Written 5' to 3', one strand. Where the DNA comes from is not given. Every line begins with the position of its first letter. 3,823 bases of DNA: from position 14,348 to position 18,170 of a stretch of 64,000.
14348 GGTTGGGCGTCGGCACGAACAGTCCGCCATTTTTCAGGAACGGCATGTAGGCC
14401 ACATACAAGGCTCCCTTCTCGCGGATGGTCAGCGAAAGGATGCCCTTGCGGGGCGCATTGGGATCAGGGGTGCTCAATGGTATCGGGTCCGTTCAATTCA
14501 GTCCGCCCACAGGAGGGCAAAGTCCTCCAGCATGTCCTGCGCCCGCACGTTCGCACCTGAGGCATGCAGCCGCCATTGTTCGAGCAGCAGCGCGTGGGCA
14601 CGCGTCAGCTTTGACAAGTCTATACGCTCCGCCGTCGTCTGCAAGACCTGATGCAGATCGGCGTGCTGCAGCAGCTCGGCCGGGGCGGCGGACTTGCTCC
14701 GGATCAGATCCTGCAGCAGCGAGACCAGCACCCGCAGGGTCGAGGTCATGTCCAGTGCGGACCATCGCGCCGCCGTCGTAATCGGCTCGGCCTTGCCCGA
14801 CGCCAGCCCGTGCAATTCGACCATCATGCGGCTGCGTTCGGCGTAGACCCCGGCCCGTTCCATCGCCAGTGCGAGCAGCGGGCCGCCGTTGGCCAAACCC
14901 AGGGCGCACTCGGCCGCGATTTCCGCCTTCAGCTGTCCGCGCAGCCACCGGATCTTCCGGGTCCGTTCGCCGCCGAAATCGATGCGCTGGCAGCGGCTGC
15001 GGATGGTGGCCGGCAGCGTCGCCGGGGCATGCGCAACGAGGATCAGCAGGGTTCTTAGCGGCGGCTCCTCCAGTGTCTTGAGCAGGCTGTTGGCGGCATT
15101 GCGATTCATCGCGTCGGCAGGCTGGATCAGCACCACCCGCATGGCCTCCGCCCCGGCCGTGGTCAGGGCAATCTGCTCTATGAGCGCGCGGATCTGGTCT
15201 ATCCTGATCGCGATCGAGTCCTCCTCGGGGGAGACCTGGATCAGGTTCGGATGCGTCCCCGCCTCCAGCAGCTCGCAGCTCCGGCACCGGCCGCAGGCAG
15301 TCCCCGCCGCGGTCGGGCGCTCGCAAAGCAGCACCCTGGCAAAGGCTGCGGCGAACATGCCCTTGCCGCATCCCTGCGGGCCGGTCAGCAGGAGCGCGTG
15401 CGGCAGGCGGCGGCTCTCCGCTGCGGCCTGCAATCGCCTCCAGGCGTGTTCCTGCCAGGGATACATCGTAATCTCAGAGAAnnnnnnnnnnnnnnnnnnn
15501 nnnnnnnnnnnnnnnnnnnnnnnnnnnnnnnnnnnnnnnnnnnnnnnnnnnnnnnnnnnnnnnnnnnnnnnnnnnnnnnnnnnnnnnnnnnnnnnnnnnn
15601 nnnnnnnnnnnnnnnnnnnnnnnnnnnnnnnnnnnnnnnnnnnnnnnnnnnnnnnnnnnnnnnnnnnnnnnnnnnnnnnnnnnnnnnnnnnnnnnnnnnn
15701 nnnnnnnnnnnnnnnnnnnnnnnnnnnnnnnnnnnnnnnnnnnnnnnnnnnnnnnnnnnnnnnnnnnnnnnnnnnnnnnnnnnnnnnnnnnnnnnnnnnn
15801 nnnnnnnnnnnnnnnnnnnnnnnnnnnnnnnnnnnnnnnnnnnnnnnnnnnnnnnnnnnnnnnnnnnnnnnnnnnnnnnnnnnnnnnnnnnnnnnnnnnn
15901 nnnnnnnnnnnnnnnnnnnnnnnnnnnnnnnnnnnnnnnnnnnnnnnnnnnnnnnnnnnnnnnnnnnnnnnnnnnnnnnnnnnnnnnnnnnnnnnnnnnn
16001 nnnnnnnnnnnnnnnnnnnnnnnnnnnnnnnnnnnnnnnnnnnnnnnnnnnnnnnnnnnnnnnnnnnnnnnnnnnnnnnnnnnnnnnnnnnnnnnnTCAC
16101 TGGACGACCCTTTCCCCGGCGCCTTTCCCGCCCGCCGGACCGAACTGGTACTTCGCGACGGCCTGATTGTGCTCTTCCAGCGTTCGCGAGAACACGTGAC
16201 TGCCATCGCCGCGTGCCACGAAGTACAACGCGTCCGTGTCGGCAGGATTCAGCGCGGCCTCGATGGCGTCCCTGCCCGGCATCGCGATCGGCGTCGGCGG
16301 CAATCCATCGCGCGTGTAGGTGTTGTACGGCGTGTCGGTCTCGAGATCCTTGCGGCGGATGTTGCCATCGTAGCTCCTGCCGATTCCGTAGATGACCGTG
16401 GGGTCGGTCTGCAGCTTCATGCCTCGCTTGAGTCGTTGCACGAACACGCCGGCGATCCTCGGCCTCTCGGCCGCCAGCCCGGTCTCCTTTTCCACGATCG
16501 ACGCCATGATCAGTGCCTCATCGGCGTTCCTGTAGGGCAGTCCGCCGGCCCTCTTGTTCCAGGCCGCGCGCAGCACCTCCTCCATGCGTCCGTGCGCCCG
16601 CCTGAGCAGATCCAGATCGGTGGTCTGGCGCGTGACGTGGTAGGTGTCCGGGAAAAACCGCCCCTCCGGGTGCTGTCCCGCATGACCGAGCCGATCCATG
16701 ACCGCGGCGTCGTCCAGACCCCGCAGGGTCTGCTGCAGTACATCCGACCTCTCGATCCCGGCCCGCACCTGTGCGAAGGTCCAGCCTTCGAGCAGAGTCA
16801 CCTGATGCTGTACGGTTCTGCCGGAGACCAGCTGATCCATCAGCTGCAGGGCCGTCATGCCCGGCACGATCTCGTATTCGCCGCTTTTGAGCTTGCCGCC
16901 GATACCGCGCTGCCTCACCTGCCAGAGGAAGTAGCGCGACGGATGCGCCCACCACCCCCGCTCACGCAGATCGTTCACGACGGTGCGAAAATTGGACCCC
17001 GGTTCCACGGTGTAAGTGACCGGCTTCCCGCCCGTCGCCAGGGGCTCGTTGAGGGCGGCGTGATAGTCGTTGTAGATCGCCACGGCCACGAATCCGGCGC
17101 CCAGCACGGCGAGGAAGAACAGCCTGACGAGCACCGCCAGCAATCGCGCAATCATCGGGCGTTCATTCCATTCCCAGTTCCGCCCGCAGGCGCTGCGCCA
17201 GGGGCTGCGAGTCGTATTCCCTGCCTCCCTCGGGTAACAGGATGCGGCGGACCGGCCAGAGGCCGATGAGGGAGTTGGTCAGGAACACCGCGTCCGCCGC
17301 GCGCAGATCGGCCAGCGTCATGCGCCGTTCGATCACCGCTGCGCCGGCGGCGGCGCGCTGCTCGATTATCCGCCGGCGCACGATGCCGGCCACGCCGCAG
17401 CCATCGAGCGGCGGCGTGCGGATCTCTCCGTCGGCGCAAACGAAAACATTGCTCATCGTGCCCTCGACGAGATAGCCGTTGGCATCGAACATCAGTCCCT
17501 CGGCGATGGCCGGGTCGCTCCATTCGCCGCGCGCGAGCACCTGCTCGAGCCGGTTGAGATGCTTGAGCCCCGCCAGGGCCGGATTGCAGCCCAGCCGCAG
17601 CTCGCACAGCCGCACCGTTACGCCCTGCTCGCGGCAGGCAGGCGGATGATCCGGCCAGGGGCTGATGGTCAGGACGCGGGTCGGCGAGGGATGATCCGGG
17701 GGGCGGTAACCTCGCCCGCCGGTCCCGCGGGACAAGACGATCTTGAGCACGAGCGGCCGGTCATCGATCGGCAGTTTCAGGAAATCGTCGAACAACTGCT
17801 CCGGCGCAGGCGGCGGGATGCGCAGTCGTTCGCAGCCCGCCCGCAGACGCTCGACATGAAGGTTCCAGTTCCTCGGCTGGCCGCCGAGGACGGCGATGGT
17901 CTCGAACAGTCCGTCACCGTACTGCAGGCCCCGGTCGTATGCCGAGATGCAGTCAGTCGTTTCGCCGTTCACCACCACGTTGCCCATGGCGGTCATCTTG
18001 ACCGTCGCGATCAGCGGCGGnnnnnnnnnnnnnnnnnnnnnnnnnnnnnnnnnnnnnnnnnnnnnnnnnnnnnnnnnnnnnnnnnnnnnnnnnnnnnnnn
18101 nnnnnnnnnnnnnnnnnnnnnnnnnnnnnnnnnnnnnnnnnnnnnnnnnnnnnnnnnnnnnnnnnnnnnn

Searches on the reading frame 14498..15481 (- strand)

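Call 61: search_protein_families(library=pfam, proteins=[window:14498-15481:-], max_evalue=0.00001)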
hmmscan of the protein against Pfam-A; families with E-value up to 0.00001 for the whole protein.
window:14498-15481:- (327 aa): 3 families
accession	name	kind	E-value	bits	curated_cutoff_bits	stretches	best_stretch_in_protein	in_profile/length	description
PF13177.12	DNA_pol3_delta2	-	1.4e-45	155.6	27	1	10-169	2-157/161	DNA polymerase III, delta subunit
PF00004.35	AAA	-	3.6e-08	34.3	21.2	1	30-167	1-126/131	ATPase family associated with various cellular activities (AAA)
PF09115.15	DNApol3-delta_C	-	4.3e-06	27.6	21.7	1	214-325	5-115/117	DNA polymerase III, delta subunit, C terminal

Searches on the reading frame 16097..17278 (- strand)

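Call 61: search_protein_families(library=pfam, proteins=[window:16097-17278:-], max_evalue=0.00001)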
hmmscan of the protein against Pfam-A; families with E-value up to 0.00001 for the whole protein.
window:16097-17278:- (393 aa): 1 family
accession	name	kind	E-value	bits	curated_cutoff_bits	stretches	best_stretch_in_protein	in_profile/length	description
PF02618.21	YceG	-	2.4e-89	299.9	32.4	1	90-376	2-275/275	YceG-like family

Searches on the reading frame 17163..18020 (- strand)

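Call 61: search_protein_families(library=pfam, proteins=[window:17163-18020:-], max_evalue=0.00001)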
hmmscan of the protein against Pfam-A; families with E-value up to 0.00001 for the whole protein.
window:17163-18020:- (285 aa): 1 family
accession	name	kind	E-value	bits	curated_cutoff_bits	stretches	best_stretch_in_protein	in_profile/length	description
PF01063.24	Aminotran_4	-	7.2e-50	170.3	28.5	1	37-260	1-223/223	Amino-transferase class IV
